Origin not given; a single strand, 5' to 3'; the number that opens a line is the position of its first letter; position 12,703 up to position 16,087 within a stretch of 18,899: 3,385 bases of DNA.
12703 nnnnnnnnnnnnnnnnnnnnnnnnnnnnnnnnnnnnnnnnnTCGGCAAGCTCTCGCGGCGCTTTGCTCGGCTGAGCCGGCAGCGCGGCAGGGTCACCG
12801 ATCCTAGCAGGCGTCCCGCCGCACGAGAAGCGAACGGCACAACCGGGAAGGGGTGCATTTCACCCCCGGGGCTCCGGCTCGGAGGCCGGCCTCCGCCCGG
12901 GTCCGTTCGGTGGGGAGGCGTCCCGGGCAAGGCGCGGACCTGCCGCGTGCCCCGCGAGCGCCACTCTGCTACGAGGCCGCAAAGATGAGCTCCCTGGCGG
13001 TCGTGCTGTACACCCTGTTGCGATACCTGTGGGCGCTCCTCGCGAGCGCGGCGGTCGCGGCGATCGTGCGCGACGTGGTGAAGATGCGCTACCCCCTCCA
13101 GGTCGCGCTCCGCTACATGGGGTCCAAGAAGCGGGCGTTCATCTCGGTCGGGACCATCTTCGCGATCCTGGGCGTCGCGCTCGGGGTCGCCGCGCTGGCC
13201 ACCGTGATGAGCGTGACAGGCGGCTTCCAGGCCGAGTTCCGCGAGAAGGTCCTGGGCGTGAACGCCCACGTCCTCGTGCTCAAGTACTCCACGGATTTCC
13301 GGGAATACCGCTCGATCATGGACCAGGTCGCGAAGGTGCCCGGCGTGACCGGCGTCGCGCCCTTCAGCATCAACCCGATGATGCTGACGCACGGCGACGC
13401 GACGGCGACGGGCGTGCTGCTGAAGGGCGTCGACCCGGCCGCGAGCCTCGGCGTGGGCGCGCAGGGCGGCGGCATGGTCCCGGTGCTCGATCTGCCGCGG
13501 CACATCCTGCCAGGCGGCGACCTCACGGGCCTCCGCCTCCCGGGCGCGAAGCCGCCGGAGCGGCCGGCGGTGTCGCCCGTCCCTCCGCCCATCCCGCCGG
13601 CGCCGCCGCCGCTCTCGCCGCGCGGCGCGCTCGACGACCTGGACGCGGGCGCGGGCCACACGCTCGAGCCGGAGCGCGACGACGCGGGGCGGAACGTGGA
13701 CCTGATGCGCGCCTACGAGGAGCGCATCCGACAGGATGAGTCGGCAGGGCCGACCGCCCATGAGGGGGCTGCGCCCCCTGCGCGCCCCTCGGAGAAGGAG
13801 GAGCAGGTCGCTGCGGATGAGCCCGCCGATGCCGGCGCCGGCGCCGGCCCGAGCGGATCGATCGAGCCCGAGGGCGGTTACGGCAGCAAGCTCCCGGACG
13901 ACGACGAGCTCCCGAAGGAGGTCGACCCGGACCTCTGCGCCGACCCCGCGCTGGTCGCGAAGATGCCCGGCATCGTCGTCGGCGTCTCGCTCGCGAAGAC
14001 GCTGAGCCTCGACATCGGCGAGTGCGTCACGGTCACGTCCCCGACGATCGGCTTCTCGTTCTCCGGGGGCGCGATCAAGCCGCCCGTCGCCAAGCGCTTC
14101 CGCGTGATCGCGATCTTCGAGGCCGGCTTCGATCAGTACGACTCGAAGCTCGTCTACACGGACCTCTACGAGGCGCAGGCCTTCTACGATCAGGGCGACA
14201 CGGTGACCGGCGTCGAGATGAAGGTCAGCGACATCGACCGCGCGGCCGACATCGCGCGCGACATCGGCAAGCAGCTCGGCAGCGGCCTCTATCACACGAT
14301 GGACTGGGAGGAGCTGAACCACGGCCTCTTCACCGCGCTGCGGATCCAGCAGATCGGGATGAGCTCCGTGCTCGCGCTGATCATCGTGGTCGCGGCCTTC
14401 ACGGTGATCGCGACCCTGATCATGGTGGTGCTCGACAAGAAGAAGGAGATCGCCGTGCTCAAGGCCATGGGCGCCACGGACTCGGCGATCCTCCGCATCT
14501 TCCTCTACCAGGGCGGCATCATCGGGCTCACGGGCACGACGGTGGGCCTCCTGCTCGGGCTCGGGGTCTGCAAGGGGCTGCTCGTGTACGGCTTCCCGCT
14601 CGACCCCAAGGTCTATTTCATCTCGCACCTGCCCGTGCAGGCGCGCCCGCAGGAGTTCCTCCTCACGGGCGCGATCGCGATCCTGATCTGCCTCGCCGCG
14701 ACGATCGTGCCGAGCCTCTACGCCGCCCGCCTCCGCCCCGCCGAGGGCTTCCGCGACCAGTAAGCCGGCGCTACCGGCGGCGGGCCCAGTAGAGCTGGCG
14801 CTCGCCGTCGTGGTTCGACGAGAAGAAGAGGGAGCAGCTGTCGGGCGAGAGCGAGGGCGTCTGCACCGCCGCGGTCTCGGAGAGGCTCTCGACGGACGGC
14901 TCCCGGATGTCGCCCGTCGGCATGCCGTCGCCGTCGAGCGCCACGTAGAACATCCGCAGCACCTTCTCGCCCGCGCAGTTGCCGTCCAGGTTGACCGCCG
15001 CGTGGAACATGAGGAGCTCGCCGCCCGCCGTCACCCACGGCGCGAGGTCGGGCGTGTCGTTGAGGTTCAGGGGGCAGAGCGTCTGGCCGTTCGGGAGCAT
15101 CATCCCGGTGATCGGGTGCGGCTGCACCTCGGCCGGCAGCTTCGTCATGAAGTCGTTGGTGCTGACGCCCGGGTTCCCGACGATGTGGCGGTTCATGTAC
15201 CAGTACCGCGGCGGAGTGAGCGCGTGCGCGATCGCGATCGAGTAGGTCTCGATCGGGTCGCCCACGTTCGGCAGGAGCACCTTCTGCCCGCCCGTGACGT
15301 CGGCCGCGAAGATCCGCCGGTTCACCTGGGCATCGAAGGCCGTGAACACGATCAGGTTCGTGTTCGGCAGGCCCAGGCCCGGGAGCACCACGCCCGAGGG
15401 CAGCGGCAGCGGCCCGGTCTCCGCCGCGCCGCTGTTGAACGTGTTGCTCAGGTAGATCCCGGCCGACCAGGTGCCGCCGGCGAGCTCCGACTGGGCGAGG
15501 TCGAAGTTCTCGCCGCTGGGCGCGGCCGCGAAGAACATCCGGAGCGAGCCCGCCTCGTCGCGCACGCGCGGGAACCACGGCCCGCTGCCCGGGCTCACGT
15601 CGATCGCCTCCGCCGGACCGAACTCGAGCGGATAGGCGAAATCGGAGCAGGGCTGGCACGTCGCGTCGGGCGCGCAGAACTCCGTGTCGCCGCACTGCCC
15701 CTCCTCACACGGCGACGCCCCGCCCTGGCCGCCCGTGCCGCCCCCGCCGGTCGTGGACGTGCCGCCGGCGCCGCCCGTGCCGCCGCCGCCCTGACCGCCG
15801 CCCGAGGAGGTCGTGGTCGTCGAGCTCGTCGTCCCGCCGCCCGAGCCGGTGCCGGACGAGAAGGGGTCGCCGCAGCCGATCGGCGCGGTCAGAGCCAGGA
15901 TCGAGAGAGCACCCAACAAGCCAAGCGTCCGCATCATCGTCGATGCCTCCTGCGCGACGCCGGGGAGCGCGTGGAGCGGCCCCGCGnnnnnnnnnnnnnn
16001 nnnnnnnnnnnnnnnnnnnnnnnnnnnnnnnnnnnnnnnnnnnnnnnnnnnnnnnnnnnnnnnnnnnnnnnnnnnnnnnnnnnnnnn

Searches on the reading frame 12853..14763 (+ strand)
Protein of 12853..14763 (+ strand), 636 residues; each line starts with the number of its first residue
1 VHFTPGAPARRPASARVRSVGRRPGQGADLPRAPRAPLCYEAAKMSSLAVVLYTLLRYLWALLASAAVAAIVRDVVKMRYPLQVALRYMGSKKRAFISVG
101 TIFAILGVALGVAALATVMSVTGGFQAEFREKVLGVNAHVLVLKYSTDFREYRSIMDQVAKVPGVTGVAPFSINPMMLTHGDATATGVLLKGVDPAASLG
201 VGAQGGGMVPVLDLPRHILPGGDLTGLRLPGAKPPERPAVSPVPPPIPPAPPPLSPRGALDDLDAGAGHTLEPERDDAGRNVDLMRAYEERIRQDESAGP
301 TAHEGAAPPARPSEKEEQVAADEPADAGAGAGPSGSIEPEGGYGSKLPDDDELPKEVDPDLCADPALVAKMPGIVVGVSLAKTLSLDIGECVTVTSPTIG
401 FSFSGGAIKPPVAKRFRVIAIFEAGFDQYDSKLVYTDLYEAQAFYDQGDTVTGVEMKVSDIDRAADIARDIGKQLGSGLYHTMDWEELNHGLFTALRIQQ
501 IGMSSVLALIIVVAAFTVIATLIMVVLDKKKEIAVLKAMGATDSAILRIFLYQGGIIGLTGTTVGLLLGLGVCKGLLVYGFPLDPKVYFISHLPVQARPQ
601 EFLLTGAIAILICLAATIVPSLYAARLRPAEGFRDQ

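Call 5: search_protein_families(library=pfam, proteins=[window:12853-14763:+], max_evalue=0.01)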
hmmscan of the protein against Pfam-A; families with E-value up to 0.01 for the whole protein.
window:12853-14763:+ (636 aa): 2 families
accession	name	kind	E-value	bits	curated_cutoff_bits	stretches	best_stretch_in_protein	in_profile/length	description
PF02687.27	FtsX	-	4.8e-16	59.3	25.5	1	505-627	2-118/120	FtsX-like permease C-terminal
PF12704.14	MacB_PCD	-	4.1e-09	37.5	27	1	101-196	1-96/207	MacB-like periplasmic core domain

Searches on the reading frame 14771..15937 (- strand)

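Call 5: search_protein_families(library=pfam, proteins=[window:14771-15937:-], max_evalue=0.01)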
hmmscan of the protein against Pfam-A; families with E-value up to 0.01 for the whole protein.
window:14771-15937:- (388 aa): 1 family
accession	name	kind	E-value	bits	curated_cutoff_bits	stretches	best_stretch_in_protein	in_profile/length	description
PF07676.18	PD40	-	0.00091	19.6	20.9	1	361-384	14-38/38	WD40-like Beta Propeller Repeat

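Call 6: search_protein_families(library=ncbifam, proteins=[window:14771-15937:-], max_evalue=0.01)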
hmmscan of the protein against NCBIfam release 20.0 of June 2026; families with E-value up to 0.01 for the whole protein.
window:14771-15937:- (388 aa): 0 families
